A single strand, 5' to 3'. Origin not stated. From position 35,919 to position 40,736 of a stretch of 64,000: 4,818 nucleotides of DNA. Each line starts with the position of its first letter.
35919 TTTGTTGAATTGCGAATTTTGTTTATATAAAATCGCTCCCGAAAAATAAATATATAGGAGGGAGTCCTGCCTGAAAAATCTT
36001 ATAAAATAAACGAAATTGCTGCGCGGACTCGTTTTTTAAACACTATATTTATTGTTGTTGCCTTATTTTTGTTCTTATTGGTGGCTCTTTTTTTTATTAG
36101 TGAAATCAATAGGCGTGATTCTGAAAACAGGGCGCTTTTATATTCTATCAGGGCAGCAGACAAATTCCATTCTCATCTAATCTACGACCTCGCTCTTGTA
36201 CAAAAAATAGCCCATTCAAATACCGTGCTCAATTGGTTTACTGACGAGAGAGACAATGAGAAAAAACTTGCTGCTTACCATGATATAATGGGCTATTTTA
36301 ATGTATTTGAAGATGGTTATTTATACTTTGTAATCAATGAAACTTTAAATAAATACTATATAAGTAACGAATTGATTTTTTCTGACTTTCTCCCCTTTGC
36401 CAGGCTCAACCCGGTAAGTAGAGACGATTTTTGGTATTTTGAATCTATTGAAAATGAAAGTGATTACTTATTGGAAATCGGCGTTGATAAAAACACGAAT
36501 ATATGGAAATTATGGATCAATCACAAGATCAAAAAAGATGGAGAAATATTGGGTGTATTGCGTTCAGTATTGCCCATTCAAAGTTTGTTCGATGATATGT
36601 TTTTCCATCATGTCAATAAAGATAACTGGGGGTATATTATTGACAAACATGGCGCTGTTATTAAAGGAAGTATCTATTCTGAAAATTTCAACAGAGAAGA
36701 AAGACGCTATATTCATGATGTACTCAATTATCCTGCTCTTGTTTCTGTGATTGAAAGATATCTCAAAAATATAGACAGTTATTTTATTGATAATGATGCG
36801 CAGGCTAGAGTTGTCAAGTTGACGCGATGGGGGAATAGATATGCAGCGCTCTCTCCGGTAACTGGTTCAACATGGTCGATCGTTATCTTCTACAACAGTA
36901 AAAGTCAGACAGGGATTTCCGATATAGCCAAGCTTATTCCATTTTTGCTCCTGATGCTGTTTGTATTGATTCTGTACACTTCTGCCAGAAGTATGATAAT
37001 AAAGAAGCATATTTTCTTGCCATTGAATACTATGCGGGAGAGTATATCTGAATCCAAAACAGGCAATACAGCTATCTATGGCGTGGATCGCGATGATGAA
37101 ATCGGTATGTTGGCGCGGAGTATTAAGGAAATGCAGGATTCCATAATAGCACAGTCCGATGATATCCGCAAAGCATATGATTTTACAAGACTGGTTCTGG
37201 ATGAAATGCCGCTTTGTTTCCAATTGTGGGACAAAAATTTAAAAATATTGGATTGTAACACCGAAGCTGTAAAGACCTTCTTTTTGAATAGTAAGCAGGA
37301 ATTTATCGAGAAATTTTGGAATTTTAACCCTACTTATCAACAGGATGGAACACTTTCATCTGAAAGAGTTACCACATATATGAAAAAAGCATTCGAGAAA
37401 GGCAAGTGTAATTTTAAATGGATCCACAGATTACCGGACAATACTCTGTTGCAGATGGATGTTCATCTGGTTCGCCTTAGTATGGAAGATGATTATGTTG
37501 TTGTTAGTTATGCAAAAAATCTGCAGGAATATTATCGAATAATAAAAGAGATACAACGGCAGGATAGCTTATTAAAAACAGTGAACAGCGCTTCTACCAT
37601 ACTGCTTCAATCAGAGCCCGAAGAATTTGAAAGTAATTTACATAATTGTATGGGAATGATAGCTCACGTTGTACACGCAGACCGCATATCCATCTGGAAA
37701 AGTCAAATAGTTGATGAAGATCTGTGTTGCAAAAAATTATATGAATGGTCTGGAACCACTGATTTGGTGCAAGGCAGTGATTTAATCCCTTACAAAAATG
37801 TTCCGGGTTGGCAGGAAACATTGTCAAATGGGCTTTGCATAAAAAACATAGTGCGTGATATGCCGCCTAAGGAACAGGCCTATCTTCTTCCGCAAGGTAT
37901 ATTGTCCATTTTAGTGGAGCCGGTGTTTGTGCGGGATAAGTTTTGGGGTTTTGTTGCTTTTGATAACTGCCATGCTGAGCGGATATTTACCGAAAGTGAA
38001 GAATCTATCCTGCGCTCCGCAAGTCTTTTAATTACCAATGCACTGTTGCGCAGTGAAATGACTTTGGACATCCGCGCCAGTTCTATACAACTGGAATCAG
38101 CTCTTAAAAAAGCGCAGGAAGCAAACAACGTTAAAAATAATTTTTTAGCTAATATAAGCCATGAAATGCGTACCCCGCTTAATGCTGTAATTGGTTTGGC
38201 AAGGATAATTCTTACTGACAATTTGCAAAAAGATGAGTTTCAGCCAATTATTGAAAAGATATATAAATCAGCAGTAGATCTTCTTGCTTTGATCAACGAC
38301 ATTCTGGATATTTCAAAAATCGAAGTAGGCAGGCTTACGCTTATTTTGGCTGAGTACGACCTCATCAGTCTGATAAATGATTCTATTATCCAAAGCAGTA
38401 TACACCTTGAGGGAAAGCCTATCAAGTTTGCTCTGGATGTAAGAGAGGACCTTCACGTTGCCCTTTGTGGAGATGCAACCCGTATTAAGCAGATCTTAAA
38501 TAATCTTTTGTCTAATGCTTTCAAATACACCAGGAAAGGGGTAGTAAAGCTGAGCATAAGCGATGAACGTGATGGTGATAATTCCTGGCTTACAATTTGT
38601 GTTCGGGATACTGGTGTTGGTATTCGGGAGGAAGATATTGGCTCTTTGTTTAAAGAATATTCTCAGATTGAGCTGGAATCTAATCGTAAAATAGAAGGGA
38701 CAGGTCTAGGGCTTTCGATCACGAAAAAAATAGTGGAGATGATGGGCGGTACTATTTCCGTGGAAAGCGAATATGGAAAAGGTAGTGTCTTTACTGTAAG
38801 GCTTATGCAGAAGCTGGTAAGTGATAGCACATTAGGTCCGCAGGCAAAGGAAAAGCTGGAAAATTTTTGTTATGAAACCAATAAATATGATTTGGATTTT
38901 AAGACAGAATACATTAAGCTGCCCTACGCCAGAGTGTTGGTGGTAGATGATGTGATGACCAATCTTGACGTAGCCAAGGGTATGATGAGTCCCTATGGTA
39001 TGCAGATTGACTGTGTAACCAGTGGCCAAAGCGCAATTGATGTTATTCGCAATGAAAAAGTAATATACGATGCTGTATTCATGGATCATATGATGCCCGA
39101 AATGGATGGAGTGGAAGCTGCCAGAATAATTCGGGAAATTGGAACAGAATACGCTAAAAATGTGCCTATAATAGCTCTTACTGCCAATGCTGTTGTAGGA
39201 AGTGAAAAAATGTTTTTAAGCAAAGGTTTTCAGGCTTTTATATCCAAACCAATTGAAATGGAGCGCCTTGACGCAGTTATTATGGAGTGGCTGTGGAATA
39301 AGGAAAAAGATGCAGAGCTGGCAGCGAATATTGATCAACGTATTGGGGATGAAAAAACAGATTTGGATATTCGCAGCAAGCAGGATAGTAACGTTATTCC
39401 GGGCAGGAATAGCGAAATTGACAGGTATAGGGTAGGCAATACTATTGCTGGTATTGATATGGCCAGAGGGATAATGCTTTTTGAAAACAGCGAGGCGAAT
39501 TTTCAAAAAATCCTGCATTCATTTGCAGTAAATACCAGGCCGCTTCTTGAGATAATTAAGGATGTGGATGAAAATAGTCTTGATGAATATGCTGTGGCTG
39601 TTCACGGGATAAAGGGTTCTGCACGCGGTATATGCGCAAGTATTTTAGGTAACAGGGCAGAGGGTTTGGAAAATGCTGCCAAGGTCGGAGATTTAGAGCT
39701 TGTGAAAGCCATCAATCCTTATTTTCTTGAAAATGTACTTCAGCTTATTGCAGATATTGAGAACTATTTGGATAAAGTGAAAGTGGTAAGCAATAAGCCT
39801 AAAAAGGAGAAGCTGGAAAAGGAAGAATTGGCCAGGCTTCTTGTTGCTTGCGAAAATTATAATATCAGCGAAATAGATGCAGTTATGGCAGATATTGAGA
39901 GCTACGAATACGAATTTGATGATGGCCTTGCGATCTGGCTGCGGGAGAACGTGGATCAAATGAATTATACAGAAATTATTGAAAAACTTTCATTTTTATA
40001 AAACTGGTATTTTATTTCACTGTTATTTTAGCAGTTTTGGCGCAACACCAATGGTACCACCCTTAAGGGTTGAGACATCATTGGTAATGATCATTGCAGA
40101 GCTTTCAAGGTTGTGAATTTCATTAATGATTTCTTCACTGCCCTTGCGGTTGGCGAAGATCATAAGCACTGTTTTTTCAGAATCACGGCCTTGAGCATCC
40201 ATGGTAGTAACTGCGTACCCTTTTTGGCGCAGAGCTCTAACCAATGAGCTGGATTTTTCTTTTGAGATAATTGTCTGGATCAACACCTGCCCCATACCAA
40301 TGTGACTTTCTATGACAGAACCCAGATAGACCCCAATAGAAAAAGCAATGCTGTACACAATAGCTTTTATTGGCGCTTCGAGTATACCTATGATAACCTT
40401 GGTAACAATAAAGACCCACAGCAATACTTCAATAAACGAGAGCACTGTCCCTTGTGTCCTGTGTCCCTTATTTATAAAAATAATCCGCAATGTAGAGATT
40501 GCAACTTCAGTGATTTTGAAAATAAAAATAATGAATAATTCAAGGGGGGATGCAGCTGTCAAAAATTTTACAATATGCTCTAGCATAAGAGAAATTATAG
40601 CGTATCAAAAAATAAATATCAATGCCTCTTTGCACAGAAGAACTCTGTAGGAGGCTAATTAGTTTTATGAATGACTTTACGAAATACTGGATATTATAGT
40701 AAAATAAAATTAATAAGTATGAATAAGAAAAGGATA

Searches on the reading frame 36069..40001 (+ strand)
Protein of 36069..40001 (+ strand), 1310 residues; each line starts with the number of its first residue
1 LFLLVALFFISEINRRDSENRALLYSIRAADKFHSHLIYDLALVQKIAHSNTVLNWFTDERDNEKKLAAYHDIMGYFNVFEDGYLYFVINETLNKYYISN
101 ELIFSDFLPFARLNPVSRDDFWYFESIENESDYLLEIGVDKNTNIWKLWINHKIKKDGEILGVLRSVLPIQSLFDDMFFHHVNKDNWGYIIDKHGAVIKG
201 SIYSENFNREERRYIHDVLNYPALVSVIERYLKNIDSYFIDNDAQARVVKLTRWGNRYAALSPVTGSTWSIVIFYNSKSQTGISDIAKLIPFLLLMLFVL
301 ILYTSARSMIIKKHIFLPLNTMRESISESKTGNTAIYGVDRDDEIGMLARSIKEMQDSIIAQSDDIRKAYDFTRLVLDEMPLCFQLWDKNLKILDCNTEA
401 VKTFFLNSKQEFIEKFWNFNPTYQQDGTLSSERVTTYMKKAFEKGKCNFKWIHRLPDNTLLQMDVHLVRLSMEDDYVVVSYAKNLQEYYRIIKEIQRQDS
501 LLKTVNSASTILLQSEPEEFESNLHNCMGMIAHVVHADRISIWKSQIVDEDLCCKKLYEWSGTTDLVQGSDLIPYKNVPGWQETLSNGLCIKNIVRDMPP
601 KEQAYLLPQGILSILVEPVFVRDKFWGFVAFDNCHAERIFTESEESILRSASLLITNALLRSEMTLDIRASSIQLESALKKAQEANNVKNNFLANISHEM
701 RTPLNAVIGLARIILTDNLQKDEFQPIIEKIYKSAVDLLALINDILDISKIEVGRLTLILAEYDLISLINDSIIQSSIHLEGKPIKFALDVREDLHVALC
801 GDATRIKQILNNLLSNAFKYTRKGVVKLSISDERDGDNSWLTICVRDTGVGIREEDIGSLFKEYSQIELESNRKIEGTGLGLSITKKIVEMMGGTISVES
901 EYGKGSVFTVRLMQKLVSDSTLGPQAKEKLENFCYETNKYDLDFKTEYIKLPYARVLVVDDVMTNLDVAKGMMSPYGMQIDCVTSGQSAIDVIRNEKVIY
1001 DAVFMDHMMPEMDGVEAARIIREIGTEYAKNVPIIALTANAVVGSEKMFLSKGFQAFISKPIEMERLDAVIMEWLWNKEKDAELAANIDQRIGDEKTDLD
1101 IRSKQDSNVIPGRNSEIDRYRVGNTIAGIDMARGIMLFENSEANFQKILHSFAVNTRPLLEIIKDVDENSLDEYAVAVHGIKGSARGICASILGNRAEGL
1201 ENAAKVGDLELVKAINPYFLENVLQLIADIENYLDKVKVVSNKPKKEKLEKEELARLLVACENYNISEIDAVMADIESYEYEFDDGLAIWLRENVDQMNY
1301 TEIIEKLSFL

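Call 19: search_protein_families(library=pfam, proteins=[window:36069-40001:+], max_evalue=0.00001)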
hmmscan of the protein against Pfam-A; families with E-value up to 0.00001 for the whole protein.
window:36069-40001:+ (1310 aa): 4 families
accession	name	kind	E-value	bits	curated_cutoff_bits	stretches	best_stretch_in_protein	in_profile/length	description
PF02518.31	HATPase_c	-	3.4e-28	98.7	26.4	1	801-913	1-108/111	Histidine kinase-, DNA gyrase B-, and HSP90-like ATPase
PF00512.31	HisKA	-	1.9e-18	66.7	26.9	1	689-752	2-64/66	His Kinase A (phospho-acceptor) domain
PF00072.30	Response_reg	-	2.2e-18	66.9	30.2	1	956-1071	1-110/111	Response regulator receiver domain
PF01590.32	GAF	-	1.6e-07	32.4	22.4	1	523-659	5-133/133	GAF domain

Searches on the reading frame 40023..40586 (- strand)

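Call 19: search_protein_families(library=pfam, proteins=[window:40023-40586:-], max_evalue=0.00001)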
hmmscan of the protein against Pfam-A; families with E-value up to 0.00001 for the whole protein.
window:40023-40586:- (187 aa): 2 families
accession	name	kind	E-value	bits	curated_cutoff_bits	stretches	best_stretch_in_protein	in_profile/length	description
PF18955.5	DUF5698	-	5.2e-16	59.3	27.5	1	32-89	1-57/58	Domain of unknown function (DUF5698)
PF10035.14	DUF2179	-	2.3e-07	31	22.8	1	125-176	2-55/55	Uncharacterized protein conserved in bacteria (DUF2179)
